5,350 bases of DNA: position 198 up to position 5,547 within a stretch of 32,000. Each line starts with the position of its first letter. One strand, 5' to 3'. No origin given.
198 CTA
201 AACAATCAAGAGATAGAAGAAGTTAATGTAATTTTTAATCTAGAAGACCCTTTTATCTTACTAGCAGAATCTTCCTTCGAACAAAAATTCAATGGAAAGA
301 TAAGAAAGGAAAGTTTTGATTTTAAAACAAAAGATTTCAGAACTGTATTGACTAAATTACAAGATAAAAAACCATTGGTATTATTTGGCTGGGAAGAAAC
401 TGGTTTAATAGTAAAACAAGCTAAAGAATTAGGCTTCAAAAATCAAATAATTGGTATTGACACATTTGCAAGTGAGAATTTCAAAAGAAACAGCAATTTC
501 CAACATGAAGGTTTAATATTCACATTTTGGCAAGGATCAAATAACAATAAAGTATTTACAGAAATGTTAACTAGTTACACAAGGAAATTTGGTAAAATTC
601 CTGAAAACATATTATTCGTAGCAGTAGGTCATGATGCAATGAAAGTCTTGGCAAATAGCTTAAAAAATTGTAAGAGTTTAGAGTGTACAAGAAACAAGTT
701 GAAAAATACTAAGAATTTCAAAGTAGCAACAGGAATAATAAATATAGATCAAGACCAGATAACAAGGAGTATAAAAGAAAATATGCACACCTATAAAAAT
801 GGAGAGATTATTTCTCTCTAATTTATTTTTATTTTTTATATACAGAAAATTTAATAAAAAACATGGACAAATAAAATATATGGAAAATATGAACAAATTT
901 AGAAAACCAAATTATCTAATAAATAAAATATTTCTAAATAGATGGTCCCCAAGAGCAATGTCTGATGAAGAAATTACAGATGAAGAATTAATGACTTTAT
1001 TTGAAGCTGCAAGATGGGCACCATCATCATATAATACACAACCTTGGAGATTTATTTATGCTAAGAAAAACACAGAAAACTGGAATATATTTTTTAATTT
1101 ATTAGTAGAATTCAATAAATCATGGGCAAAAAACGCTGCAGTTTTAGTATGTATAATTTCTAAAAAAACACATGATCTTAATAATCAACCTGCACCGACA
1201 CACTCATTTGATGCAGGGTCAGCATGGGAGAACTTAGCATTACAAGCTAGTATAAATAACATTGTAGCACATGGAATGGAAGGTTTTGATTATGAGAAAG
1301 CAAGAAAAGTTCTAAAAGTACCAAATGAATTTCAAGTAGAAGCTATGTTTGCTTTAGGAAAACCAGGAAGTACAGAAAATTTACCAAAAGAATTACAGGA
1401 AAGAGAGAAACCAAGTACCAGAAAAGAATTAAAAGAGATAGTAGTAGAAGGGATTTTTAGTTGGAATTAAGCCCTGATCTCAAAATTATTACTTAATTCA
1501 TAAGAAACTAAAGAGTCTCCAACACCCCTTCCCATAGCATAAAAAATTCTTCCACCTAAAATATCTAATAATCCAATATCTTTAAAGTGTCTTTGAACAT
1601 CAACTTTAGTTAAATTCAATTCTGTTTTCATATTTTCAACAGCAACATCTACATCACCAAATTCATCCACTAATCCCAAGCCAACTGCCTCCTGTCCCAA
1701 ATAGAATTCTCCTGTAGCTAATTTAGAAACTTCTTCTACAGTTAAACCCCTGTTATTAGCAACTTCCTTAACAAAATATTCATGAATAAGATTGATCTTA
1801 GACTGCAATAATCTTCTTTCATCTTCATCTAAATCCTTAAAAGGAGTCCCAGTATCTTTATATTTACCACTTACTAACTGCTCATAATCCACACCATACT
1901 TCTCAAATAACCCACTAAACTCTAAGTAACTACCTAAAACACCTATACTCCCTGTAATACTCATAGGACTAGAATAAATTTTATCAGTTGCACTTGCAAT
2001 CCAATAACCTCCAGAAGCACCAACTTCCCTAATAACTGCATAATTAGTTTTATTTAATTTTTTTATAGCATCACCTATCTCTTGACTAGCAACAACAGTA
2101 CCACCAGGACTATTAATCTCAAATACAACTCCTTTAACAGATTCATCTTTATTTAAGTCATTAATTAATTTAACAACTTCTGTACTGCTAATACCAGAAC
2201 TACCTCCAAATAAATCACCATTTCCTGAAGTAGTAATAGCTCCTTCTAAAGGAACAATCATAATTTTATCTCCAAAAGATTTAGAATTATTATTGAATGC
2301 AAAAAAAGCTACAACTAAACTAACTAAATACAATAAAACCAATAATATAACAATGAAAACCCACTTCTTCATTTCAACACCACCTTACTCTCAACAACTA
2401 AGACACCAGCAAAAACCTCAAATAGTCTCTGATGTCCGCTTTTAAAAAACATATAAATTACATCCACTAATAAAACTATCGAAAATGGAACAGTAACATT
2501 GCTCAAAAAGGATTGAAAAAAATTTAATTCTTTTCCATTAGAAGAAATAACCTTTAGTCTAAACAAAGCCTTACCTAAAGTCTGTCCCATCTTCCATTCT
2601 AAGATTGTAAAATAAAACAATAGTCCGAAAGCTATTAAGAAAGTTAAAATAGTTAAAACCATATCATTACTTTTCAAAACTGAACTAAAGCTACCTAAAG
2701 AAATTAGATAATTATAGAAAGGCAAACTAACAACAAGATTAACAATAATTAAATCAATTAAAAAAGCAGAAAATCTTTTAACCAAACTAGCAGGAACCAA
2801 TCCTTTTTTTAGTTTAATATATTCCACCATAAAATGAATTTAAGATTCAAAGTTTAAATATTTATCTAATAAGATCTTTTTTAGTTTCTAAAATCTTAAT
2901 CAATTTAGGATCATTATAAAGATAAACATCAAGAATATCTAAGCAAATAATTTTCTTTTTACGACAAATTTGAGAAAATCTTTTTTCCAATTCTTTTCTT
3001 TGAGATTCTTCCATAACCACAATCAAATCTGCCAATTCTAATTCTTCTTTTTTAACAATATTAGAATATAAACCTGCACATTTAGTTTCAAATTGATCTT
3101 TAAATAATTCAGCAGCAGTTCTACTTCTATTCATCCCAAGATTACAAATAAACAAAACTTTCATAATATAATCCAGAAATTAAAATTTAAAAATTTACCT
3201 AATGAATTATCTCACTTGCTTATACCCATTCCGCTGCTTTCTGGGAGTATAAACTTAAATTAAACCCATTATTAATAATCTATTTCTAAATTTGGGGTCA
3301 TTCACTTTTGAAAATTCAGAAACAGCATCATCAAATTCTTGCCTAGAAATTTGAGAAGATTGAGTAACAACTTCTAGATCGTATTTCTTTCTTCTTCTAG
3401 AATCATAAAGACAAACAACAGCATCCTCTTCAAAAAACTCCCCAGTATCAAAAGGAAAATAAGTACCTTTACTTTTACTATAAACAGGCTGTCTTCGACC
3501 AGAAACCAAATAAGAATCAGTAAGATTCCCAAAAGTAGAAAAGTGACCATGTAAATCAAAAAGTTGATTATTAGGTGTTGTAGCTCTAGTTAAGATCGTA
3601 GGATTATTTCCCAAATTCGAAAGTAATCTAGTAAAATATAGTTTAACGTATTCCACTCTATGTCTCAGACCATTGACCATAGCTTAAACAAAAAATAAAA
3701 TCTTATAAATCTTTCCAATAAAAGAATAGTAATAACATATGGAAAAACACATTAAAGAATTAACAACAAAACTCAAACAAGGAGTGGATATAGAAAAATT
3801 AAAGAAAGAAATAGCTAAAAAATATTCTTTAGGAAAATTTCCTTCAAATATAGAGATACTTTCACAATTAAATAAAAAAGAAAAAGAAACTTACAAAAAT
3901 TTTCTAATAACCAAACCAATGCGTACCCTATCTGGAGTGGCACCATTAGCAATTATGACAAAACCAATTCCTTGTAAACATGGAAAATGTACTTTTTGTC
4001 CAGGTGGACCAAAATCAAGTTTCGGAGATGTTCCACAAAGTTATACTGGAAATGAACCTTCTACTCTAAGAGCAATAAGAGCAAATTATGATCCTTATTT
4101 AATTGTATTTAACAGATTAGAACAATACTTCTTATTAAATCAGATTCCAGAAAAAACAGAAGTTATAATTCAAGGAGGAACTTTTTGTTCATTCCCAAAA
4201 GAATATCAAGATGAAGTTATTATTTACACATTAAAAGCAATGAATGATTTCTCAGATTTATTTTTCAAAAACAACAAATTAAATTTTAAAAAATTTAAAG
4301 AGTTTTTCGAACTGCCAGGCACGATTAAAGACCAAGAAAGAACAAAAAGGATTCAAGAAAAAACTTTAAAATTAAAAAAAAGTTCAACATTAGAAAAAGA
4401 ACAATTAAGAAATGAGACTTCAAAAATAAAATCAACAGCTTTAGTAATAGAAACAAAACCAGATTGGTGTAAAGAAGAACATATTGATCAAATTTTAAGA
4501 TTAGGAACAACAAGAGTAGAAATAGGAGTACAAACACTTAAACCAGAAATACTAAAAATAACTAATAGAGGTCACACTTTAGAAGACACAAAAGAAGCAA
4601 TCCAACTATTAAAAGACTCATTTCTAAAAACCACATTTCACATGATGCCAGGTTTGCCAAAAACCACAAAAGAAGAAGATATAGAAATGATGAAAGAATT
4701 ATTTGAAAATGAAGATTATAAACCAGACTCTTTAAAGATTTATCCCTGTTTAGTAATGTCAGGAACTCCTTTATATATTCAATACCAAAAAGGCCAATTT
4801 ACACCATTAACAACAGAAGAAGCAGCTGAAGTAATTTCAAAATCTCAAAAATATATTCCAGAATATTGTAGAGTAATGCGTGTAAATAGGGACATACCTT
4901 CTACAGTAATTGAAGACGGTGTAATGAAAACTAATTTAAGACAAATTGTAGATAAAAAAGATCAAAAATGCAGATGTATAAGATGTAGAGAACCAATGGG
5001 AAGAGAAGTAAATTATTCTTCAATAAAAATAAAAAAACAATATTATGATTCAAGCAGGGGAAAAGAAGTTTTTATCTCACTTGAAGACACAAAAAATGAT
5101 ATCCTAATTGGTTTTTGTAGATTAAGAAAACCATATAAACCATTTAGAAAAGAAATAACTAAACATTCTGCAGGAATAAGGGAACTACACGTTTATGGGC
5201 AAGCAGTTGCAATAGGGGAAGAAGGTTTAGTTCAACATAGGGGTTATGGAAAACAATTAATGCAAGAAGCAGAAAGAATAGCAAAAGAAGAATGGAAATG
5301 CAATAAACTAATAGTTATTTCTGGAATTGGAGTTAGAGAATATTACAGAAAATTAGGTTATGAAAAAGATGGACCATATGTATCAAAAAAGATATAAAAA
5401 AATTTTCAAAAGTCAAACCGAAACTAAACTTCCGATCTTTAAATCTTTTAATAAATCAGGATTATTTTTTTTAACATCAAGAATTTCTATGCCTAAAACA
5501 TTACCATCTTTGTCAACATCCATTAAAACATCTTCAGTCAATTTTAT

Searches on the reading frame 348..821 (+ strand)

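Call 86: search_protein_families(library=pfam, proteins=[window:348-821:+], max_evalue=0.01)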
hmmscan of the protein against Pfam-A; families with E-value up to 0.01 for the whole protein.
window:348-821:+ (157 aa): 1 family
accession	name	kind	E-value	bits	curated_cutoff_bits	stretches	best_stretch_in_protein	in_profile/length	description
PF13458.12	Peripla_BP_6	-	0.0053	16.9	31.7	1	3-134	185-323/343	Periplasmic binding protein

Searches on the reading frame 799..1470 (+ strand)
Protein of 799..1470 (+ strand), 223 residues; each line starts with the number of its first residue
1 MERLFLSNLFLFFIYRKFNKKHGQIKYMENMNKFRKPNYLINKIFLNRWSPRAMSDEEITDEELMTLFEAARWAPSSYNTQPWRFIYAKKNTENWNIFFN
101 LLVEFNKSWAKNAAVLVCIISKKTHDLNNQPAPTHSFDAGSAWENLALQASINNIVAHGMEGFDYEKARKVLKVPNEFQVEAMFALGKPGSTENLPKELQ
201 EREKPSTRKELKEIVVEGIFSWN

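Call 86: search_protein_families(library=pfam, proteins=[window:799-1470:+], max_evalue=0.01)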
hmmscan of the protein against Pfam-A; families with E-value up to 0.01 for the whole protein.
window:799-1470:+ (223 aa): 2 families
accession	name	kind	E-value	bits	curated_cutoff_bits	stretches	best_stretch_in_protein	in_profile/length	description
PF00881.29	Nitroreductase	-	2.2e-19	70.7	23.5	2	47-90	3-45/167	Nitroreductase family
PF14512.11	TM1586_NiRdase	-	2.1e-07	31.3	27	1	57-92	153-188/215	Putative TM nitroreductase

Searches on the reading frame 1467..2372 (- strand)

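Call 9: search_protein_families(library=pfam, proteins=[window:1467-2372:-], max_evalue=0.001)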
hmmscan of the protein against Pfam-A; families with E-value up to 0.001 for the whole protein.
window:1467-2372:- (301 aa): 4 families
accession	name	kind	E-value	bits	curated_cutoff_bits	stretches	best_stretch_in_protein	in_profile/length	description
PF01343.23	Peptidase_S49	-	1e-44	152.7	24.9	1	105-254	4-153/154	Peptidase family S49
PF25145.1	NfeD1b_N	-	8.2e-10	39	40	1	75-146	27-98/189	NfeD1b, N-terminal domain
PF00574.28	CLP_protease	-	2.5e-07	31.2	20.2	1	63-131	30-98/182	Clp protease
PF01972.22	SDH_protease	-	0.0001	21.9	31.3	1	63-142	78-154/286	ClpP-like SDH-type serine proteinase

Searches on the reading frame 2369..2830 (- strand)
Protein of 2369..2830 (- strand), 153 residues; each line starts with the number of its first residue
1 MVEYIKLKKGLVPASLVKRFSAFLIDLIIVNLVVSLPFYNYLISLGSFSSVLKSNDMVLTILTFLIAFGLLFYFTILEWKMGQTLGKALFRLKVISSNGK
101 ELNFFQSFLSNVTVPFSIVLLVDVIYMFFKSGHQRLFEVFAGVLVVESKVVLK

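Call 9: search_protein_families(library=pfam, proteins=[window:2369-2830:-], max_evalue=0.001)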
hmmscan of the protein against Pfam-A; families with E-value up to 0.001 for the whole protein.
window:2369-2830:- (153 aa): 1 family
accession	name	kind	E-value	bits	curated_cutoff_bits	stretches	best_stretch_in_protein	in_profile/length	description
PF06271.18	RDD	-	1.3e-20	74.5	24.1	1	13-137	1-132/137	RDD family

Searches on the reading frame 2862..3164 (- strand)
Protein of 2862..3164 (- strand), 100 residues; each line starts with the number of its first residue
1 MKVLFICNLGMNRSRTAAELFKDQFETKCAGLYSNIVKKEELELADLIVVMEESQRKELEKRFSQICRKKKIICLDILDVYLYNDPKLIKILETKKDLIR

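Call 86: search_protein_families(library=pfam, proteins=[window:2862-3164:-], max_evalue=0.01)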
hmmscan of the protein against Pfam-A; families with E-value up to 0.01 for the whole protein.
window:2862-3164:- (100 aa): 1 family
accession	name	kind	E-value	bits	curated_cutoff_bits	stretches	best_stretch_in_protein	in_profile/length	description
PF01451.26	LMWPc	-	8.1e-06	26.5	23.2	0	30-75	63-107/144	Low molecular weight phosphotyrosine protein phosphatase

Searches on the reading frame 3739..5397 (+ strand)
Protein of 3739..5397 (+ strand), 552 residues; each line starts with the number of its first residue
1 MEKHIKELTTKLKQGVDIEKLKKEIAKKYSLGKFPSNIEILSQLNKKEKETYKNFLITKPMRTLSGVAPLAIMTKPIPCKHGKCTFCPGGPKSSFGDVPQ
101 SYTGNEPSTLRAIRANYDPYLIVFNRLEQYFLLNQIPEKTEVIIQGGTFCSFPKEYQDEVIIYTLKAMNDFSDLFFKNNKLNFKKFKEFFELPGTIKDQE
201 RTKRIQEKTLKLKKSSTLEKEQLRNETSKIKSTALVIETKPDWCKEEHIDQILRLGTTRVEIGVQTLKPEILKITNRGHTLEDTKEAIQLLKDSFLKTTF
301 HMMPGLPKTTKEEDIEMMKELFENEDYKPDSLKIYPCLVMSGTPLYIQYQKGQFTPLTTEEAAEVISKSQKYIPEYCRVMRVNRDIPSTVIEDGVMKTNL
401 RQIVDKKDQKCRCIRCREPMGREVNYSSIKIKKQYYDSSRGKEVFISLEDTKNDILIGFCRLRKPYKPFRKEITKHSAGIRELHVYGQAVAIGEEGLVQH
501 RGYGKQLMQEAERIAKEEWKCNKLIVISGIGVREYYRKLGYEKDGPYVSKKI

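Call 8: search_protein_families(library=pfam, proteins=[window:3739-5397:+], max_evalue=0.001)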
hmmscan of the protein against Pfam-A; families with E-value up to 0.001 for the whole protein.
window:3739-5397:+ (552 aa): 6 families
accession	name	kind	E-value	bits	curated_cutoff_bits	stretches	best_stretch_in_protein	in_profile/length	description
PF04055.27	Radical_SAM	-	3e-19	70.2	29.5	1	225-320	67-165/166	Radical SAM superfamily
PF16199.10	Radical_SAM_C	-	1.6e-18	67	31.9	1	329-407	1-82/85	Radical_SAM C-terminal domain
PF23613.1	ELP3_N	-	7.8e-14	51.8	27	1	11-63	15-69/70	ELP3 N-terminal domain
PF00583.31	Acetyltransf_1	-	1.6e-07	32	20.7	1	441-541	31-116/116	Acetyltransferase (GNAT) family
PF13508.13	Acetyltransf_7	-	3.6e-05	24.5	27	1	454-543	12-84/84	Acetyltransferase (GNAT) domain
PF13673.13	Acetyltransf_10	-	0.00027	21.4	23.6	1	498-548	63-114/128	Acetyltransferase (GNAT) domain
